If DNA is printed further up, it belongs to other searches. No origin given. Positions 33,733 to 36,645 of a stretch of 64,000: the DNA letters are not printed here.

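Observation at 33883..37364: Arginine decarboxylase-agmatine deiminase fusion translationally coupled to N-carbamoylputrescine amidase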

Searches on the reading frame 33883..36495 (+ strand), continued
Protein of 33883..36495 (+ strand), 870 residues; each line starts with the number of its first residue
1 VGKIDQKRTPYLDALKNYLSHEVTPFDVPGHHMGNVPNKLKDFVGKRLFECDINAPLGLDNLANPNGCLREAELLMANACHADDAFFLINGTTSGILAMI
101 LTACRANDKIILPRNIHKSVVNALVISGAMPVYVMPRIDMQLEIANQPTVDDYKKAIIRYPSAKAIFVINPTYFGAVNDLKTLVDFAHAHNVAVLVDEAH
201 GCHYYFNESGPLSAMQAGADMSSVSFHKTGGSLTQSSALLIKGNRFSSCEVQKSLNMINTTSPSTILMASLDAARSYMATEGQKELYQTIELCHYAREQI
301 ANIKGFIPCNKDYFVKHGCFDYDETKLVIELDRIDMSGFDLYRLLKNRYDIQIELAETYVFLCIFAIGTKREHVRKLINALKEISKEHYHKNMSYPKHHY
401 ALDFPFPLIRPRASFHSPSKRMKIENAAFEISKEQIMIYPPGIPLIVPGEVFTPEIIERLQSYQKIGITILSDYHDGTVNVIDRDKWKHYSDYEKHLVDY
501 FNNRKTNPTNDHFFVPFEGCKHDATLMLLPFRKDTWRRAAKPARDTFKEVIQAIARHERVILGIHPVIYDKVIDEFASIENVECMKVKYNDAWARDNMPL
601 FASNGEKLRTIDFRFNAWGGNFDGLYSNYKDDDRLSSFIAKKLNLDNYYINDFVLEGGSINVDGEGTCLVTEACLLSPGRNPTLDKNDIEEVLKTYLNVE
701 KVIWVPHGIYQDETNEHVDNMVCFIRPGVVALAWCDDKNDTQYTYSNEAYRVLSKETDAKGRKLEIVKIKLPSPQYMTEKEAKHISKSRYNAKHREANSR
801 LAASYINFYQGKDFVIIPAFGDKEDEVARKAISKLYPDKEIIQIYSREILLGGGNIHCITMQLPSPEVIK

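Call 44: find_encoding_contigs(protein=P0126, flank=8000, max_places=2)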
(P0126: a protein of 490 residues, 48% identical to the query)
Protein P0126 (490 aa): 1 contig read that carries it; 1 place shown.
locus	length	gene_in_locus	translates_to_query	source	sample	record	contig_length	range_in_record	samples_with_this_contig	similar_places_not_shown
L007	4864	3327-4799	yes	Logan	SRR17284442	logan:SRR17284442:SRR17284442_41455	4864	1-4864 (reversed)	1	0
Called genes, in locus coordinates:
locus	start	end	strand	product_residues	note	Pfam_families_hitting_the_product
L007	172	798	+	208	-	-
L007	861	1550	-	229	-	PF01048:PNP_UDP_1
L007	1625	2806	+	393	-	PF03486:HI0933_like, PF22780:HI0933_like_1st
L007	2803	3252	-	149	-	PF00149:Metallophos (faint), PF12850:Metallophos_2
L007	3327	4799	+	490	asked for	PF01276:OKR_DC_1, PF00155:Aminotran_1_2, PF00266:Aminotran_5 (faint), PF01041:DegT_DnrJ_EryC1, PF03711:OKR_DC_1_C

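Call 45: find_encoding_contigs(protein=P0127, flank=8000, max_places=2)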
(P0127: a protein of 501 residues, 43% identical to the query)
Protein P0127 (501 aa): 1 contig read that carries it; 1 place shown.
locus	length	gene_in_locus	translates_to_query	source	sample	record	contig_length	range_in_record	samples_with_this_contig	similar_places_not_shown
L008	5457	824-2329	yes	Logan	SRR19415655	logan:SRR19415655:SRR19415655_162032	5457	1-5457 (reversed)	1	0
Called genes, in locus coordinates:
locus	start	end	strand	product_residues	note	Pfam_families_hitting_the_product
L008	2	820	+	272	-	?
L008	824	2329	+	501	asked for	PF01276:OKR_DC_1, PF00266:Aminotran_5 (weak), PF05889:SepSecS, PF00155:Aminotran_1_2, PF01041:DegT_DnrJ_EryC1, PF03711:OKR_DC_1_C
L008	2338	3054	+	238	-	PF00205:TPP_enzyme_M (faint), PF02146:SIR2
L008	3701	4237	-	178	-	-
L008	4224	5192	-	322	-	-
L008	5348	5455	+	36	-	?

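Call 52: find_related_loci(query=window:33883-36492:+, collection=genome_contigs, flank=6000)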
Query window:33883-36492:+ (870 aa) in genome_contigs; peptide patterns used: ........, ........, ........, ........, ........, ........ (x = any residue, [..] = any of these).
155 stretches matched a pattern; 148 encode a relative of the query (tblastn E <= 1e-3); the best 80 are kept; 80 distinct loci.
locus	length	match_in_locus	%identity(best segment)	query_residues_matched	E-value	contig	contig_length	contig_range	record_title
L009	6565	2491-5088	65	3-870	0e+0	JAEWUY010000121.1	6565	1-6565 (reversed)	MAG: Bacillota bacterium isolate OH_SDB_4 k127_1265211, whole genome shotgun sequence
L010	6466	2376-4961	66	3-864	0e+0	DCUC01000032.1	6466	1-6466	MAG TPA_asm: Bacillales bacterium UBA1424 UBA1424_contig_69431, whole genome shotgun sequence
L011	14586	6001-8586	65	3-864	0e+0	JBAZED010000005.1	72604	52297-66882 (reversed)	MAG: Bacilli bacterium isolate SO_2017_LW3_117 NODE_720_length_72604_cov_3.271272_LW162_2017, whole genome shotgun seque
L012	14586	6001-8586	65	3-864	0e+0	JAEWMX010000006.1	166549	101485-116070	MAG: Bacillota bacterium isolate OH_PDB_148 k127_1470283, whole genome shotgun sequence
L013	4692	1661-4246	65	3-864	0e+0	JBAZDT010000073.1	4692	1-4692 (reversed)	MAG: Bacilli bacterium isolate SO_2017_LW3_106 NODE_69415_length_4692_cov_1.064403_LW162_2017, whole genome shotgun sequ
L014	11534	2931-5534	64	1-867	0e+0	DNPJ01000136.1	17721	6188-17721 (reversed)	MAG TPA_asm: Bacillota bacterium isolate UBA8580 contig_981, whole genome shotgun sequence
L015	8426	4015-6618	63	1-867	0e+0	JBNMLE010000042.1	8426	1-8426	MAG: Bacilli bacterium isolate CM_BacUBA1308.25 k141_525532_length_8426_cov_18.0339, whole genome shotgun sequence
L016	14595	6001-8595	63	1-864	0e+0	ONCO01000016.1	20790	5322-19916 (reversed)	uncultured Erysipelotrichaceae bacterium isolate RUG187 genome assembly, contig: scaffold_1590, whole genome shotgun seq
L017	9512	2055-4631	63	6-864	0e+0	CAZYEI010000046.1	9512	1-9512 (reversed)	MAG TPA_asm: uncultured Eubacteriales bacterium isolate SRP225648_co1_239 genome assembly, contig: NODE_18513_length_951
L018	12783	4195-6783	63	6-867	0e+0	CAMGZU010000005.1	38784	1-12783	MAG: uncultured Erysipelotrichaceae bacterium isolate SRR11784279_bin.55_metaWRAP_v1.3_MAG genome assembly, contig: ERZ1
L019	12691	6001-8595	61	1-864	0e+0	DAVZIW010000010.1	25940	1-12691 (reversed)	MAG TPA_asm: Candidatus Enteromonas sp. isolate gSpreadC_ID_56 NODE_287_length_25940_cov_6.138497, whole genome shotgun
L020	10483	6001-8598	62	1-865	0e+0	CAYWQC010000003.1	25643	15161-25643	MAG TPA_asm: uncultured Staphylococcaceae bacterium isolate binchicken_co157_111 genome assembly, contig: NODE_4106_leng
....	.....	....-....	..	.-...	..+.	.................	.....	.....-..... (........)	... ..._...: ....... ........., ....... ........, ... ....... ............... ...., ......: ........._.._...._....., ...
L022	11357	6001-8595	61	1-864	0e+0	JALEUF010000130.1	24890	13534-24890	MAG: Bacillales bacterium isolate SUG340 k141_310577, whole genome shotgun sequence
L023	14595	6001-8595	61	1-864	0e+0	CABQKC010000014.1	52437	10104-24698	MAG TPA_asm: uncultured Bacillales bacterium isolate MGYG-HGUT-00664 genome assembly, contig: GUT_GENOME021839_14, whole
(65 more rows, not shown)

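Call 60: find_encoding_contigs(protein=P0128, flank=6000, max_places=1)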
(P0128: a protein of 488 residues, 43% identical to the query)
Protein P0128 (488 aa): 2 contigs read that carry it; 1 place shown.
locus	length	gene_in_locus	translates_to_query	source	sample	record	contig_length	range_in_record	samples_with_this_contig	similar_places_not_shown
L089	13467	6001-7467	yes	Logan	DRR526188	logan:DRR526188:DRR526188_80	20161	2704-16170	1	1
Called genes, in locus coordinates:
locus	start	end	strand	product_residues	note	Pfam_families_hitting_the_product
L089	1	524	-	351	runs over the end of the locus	PF13593:SBF_like, PF01758:SBF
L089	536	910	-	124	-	PF12840:HTH_20 (faint), PF01022:HTH_5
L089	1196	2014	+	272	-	PF08348:PAS_6 (faint), PF00015:MCPsignal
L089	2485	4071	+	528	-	PF00004:AAA (faint), PF00005:ABC_tran, PF00006:ATP-synt_ab (faint), PF13304:AAA_21 (faint), PF13401:AAA_22 (faint), PF12848:ABC_tran_Xtn, PF00005:ABC_tran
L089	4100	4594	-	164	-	PF27735:2-thiour_desulf_put (weak)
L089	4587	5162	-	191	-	PF07155:ECF-ribofla_trS, PF12822:ECF_trnsprt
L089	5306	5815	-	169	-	PF13302:Acetyltransf_3, PF13420:Acetyltransf_4, PF00583:Acetyltransf_1, PF13508:Acetyltransf_7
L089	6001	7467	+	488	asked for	PF01276:OKR_DC_1, PF00155:Aminotran_1_2, PF00266:Aminotran_5, PF01041:DegT_DnrJ_EryC1, PF03711:OKR_DC_1_C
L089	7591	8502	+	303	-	PF18030:Rimk_N, PF14397:ATPgrasp_ST (faint), PF02655:ATP-grasp_3 (weak), PF02955:GSH-S_ATP, PF08443:RimK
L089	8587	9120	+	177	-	PF18955:DUF5698, PF10035:DUF2179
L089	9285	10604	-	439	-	PF01979:Amidohydro_1, PF07969:Amidohydro_3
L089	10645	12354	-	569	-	PF07969:Amidohydro_3 (faint), PF01979:Amidohydro_1, PF13382:Adenine_deam_C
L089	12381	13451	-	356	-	PF01547:SBP_bac_1, PF13416:SBP_bac_8, PF13531:SBP_bac_11, PF13343:SBP_bac_6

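Call 61: find_encoding_contigs(protein=P0130, flank=6000, max_places=1)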
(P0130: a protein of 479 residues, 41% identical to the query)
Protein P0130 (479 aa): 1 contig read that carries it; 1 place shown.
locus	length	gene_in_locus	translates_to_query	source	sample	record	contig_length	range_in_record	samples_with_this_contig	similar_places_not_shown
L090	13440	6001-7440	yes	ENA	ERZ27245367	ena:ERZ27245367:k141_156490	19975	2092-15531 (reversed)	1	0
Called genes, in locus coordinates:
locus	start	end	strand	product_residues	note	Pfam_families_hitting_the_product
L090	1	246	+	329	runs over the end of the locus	PF00710:Asparaginase, PF17763:Asparaginase_C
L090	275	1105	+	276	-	PF00497:SBP_bac_3, PF10613:Lig_chan-Glu_bd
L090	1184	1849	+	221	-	PF00528:BPD_transp_1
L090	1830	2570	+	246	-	PF02463:SMC_N, PF09818:ABC_ATPase (faint), PF13175:AAA_15 (faint), PF00005:ABC_tran, PF13304:AAA_21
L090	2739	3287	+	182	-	PF08002:DUF1697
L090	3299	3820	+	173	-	PF13302:Acetyltransf_3, PF00583:Acetyltransf_1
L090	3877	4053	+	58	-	PF09388:SpoOE-like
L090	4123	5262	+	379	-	-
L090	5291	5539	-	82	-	-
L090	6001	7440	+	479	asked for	PF01276:OKR_DC_1, PF00155:Aminotran_1_2 (weak), PF01041:DegT_DnrJ_EryC1, PF03711:OKR_DC_1_C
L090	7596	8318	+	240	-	PF12787:EcsC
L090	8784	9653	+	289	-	PF02517:Rce1-like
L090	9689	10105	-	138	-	-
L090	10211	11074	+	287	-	PF13302:Acetyltransf_3 (weak), PF00583:Acetyltransf_1, PF13673:Acetyltransf_10 (weak), PF13508:Acetyltransf_7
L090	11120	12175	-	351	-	PF01541:GIY-YIG, PF27096:UvrC_M, PF02151:UVR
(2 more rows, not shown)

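Call 62: find_encoding_contigs(protein=P0131, flank=6000, max_places=1)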
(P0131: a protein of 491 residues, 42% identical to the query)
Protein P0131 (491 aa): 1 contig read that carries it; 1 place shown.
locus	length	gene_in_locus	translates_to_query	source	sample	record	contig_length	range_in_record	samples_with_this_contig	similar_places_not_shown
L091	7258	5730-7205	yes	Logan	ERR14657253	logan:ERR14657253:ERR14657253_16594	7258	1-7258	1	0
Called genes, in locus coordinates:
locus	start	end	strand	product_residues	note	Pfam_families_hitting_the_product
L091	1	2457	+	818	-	?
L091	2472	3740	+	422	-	PF02881:SRP54_N, PF00448:SRP54, PF13191:AAA_16 (faint), PF13401:AAA_22 (weak)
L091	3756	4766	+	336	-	PF00005:ABC_tran, PF02463:SMC_N, PF13304:AAA_21 (faint), PF09383:NIL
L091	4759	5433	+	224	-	PF00528:BPD_transp_1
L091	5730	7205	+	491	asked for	PF01276:OKR_DC_1, PF00155:Aminotran_1_2, PF00266:Aminotran_5 (weak), PF01041:DegT_DnrJ_EryC1, PF03711:OKR_DC_1_C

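Call 63: find_encoding_contigs(protein=P0134, flank=6000, max_places=1)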
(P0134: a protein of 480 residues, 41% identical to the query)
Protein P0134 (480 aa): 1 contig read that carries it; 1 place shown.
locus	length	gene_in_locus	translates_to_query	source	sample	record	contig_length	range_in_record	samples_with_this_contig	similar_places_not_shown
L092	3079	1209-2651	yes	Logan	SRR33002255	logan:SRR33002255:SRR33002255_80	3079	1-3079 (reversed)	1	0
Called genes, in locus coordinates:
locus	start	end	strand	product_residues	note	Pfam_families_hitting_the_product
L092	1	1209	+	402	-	?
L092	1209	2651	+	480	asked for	PF01276:OKR_DC_1, PF00155:Aminotran_1_2, PF00266:Aminotran_5 (weak), PF01041:DegT_DnrJ_EryC1, PF03711:OKR_DC_1_C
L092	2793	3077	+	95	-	?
